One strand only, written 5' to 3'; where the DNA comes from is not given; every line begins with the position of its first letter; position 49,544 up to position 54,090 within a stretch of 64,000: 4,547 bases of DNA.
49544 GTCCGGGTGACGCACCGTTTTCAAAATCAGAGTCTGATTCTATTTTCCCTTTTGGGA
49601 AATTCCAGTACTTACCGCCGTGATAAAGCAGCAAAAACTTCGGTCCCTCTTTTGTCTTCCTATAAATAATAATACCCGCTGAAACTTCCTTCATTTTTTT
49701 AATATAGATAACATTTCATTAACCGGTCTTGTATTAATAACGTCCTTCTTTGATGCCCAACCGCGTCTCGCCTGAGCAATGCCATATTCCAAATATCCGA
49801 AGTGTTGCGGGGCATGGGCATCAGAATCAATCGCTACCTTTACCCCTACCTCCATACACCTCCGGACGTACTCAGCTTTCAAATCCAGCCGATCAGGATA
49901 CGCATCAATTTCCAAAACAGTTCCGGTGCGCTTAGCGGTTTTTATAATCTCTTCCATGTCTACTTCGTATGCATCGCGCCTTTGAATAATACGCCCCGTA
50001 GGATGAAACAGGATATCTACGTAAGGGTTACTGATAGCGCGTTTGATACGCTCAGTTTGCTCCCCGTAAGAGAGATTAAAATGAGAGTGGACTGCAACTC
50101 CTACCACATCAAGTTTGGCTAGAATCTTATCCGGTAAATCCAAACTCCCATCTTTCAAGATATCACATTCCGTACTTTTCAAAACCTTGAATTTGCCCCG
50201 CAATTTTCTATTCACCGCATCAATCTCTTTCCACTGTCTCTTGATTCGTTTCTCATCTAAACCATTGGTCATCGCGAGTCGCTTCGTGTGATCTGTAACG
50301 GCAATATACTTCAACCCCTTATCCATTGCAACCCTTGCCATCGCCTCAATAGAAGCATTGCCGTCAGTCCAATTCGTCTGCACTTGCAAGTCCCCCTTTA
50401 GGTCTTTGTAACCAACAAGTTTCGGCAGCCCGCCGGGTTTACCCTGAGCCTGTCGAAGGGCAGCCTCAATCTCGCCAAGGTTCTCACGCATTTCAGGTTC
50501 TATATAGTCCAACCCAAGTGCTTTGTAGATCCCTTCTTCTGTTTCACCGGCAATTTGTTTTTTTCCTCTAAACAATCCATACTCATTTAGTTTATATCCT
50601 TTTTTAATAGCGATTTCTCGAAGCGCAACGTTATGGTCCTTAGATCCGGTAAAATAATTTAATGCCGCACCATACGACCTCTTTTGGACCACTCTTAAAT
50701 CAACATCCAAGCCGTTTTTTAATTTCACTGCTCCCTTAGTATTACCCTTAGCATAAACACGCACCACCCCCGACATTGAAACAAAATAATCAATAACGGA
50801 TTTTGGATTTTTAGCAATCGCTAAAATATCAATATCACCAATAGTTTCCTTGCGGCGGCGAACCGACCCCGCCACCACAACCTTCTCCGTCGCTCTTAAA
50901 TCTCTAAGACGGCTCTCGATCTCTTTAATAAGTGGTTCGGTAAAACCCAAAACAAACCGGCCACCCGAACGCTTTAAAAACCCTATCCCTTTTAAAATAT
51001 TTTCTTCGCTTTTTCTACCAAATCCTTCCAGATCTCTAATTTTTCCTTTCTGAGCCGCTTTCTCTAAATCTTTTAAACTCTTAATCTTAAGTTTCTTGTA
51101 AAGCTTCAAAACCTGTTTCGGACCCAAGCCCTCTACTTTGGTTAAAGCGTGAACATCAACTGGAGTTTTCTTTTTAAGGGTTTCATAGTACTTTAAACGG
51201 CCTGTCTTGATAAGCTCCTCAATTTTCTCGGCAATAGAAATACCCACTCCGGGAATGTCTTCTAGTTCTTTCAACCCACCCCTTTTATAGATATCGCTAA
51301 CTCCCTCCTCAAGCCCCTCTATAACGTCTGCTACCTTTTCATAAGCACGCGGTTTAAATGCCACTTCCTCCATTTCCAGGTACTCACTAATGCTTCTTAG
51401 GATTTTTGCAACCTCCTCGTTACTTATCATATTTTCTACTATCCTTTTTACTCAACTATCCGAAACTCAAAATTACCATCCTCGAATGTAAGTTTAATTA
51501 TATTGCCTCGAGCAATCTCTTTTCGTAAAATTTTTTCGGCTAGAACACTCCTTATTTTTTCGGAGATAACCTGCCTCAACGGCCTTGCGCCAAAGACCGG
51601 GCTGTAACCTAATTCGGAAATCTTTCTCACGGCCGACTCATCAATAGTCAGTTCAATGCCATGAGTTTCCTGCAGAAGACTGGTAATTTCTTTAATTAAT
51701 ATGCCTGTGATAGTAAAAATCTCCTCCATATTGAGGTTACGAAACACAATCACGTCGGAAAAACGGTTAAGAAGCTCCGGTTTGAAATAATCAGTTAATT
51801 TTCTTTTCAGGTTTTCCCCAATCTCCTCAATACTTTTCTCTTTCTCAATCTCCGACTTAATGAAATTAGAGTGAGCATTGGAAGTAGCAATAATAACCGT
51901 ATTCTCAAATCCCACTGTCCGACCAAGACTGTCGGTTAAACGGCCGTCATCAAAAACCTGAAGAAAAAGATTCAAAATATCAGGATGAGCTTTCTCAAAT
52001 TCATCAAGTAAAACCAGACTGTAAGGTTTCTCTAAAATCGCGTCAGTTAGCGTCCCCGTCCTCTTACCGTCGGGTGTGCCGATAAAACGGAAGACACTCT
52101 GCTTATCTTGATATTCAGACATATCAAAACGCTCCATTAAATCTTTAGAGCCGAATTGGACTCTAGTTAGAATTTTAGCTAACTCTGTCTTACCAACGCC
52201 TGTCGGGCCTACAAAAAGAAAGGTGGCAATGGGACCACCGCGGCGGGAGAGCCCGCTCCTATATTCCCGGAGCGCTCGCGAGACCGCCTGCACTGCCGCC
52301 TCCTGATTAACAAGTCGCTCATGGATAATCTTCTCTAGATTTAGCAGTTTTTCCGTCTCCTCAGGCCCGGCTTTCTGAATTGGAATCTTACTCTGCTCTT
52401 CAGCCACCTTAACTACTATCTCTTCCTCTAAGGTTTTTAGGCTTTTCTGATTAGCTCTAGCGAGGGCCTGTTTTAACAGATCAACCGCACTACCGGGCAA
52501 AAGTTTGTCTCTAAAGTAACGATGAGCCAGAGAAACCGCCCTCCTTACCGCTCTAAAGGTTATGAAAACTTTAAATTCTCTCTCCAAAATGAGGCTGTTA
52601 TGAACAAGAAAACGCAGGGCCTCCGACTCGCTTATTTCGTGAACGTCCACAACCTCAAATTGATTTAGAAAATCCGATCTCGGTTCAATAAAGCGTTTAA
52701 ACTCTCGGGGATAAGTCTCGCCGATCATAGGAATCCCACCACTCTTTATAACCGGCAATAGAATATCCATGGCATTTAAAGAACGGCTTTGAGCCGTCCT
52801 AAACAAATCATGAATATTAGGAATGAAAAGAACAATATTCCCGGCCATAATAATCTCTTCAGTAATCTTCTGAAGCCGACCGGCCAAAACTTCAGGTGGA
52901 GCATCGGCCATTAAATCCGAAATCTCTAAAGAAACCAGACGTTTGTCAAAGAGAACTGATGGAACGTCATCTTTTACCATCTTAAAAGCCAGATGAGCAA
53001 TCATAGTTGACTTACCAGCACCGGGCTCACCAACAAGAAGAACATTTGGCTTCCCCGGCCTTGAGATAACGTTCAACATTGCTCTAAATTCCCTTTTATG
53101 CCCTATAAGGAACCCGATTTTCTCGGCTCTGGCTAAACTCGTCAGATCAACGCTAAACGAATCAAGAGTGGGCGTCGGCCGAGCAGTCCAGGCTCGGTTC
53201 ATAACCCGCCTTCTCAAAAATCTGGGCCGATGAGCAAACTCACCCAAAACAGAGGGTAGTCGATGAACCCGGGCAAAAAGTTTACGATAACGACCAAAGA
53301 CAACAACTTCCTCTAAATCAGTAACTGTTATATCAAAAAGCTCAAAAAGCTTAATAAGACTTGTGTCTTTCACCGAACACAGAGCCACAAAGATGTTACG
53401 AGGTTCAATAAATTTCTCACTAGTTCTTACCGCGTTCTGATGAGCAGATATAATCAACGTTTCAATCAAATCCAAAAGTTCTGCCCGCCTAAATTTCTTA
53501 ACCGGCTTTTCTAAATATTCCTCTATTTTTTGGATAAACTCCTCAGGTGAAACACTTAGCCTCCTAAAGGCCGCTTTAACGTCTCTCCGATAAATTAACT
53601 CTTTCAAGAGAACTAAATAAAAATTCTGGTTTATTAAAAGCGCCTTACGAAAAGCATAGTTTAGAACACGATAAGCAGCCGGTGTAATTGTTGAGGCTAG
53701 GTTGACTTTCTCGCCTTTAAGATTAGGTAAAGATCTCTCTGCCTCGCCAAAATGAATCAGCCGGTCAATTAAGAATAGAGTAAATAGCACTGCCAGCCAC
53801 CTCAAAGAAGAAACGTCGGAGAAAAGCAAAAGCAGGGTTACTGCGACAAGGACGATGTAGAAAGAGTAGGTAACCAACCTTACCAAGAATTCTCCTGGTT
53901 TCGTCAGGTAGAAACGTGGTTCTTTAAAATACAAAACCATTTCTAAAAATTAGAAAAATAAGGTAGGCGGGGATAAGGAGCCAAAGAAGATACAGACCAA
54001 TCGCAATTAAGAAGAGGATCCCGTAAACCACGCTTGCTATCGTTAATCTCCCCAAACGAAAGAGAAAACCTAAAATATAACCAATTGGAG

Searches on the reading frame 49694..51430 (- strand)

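Call 46: search_protein_families(library=pfam, proteins=[window:49694-51430:-], max_evalue=0.00001)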
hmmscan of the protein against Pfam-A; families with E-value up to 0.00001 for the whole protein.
window:49694-51430:- (579 aa): 3 families
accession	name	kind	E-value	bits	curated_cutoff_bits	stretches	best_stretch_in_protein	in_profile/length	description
PF14791.11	DNA_pol_B_thumb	-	2e-25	88.9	25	1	256-316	1-63/63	DNA polymerase beta thumb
PF14716.13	HHH_8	-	3.2e-15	56.7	30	1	4-79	3-73/73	Helix-hairpin-helix domain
PF14520.12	HHH_5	-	6.5e-11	43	27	1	95-148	3-54/57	Helix-hairpin-helix domain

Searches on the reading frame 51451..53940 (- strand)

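Call 46: search_protein_families(library=pfam, proteins=[window:51451-53940:-], max_evalue=0.00001)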
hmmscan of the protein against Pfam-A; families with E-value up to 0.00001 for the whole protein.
window:51451-53940:- (830 aa): 12 families
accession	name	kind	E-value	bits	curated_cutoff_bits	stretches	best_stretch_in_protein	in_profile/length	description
PF07724.20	AAA_2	-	1e-49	169.2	27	1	570-729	2-165/166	AAA domain (Cdc48 subfamily)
PF10431.15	ClpB_D2-small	-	3.8e-19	68.9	21.9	1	736-816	1-80/81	C-terminal, D2-small domain, of ClpB protein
PF00004.35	AAA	-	7e-15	56.1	21.2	2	300-399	1-93/131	ATPase family associated with various cellular activities (AAA)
PF07728.20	AAA_5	-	1e-14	55.2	22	1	574-693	2-126/139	AAA domain (dynein-related subfamily)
PF17871.7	AAA_lid_9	-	3.7e-10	40.1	22.8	1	438-525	2-87/104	AAA lid domain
PF13191.12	AAA_16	-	8.2e-09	36.6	32.6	0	284-324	11-51/167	AAA ATPase domain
PF13401.12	AAA_22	-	7.8e-08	33.1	27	0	297-326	5-34/130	AAA domain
PF20720.3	nSTAND3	-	4.5e-07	30.1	27.2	0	299-326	19-46/155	Novel STAND NTPase 3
PF12775.13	AAA_7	-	5e-07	29.9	25.8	0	573-650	35-111/181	P-loop containing dynein motor region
PF05729.18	NACHT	-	3e-06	27.6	26.7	0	300-330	3-33/167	NACHT domain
PF00158.32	Sigma54_activat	-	6.3e-06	26.4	20.2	0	572-694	23-149/168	Sigma-54 interaction domain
PF13238.12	AAA_18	-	8.9e-06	26.6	29.4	0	576-625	3-53/128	AAA domain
